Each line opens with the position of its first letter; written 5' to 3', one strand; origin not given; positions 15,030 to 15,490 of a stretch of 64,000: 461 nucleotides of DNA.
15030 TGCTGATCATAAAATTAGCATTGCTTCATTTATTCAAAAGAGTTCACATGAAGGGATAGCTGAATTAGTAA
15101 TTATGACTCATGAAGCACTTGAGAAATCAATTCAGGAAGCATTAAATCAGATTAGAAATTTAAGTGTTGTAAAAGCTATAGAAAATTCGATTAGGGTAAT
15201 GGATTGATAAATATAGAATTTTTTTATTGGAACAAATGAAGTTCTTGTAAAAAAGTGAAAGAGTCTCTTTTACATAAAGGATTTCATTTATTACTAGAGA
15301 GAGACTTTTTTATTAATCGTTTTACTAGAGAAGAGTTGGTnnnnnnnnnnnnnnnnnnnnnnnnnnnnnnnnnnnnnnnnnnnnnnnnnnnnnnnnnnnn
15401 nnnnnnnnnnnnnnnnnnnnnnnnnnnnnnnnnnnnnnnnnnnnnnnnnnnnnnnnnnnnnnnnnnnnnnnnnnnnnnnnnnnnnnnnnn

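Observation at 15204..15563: Hidden selenoprotein candidate: Spx/ArsC-family gene with an in-frame TGA at the first Cys of its CxxC motif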

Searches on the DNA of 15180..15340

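Call 84: search_rna_families(source=window, start=15180, end=15340, threshold=evalue, max_evalue=10)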
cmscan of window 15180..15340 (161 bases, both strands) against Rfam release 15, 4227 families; matches with E-value up to 10: 15.
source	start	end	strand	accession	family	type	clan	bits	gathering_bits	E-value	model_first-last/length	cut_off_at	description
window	15229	15294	+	RF03623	mir-1252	Gene; miRNA;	-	20.2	70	0.28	1-65/65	no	mir-1252 microRNA precursor family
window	15230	15315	+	RF02730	JA02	Gene; sRNA;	-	17.8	49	2.6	1-116/116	no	Aggregatibacter sRNA JA02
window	15238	15309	-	RF04109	mir-1305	Gene; miRNA;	-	16.7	63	0.78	1-83/83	no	mir-1305 microRNA precursor family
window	15243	15329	+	RF04161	mir-3688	Gene; miRNA;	-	16.3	84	0.76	1-88/88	no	mir-3688 microRNA precursor family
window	15221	15301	+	RF04113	MIR1523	Gene; miRNA;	-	16.3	96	0.94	1-92/92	no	MIR1523 microRNA precursor family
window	15253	15291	+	RF02592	Spy392987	Gene; antisense;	-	16.1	47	1.8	1-63/63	no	S. pyogenes antisense RNA 392987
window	15209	15275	-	RF02379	csRNA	Gene; sRNA;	-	15.3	57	9.5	1-93/93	no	Cia-dependent small RNA csRNA1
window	15217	15306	+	RF03955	MIR2934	Gene; miRNA;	-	15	100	2.6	1-113/113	no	MIR2934 microRNA precursor family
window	15262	15325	-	RF01618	ceN114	Gene; snRNA; snoRNA; CD-box;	-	14.8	44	1.8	1-63/63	no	Nematode snoRNA ceN114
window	15229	15294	-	RF03623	mir-1252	Gene; miRNA;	-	14.6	70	6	1-65/65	no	mir-1252 microRNA precursor family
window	15236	15289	+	RF03918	mir-4922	Gene; miRNA;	-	14.3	82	5.7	1-65/65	no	mir-4922 microRNA precursor family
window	15231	15292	+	RF04251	MIR5070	Gene; miRNA;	CL00139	13.5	100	5.4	30-87/116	no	MIR5070 microRNA precursor family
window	15241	15333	+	RF00906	MIR1120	Gene; miRNA;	-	13.1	86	5.9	1-87/87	no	MIR1120/MIR1122 microRNA precursor family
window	15251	15273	-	RF04343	Plastid-psbA-2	Cis-reg;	CL00153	12.7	55.8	8.5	1-60/60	no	Plastid-psbA-2 3UTR RNA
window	15235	15290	+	RF03973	mir-5615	Gene; miRNA;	-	12.6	82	7.4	1-61/61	no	mir-5615 microRNA precursor family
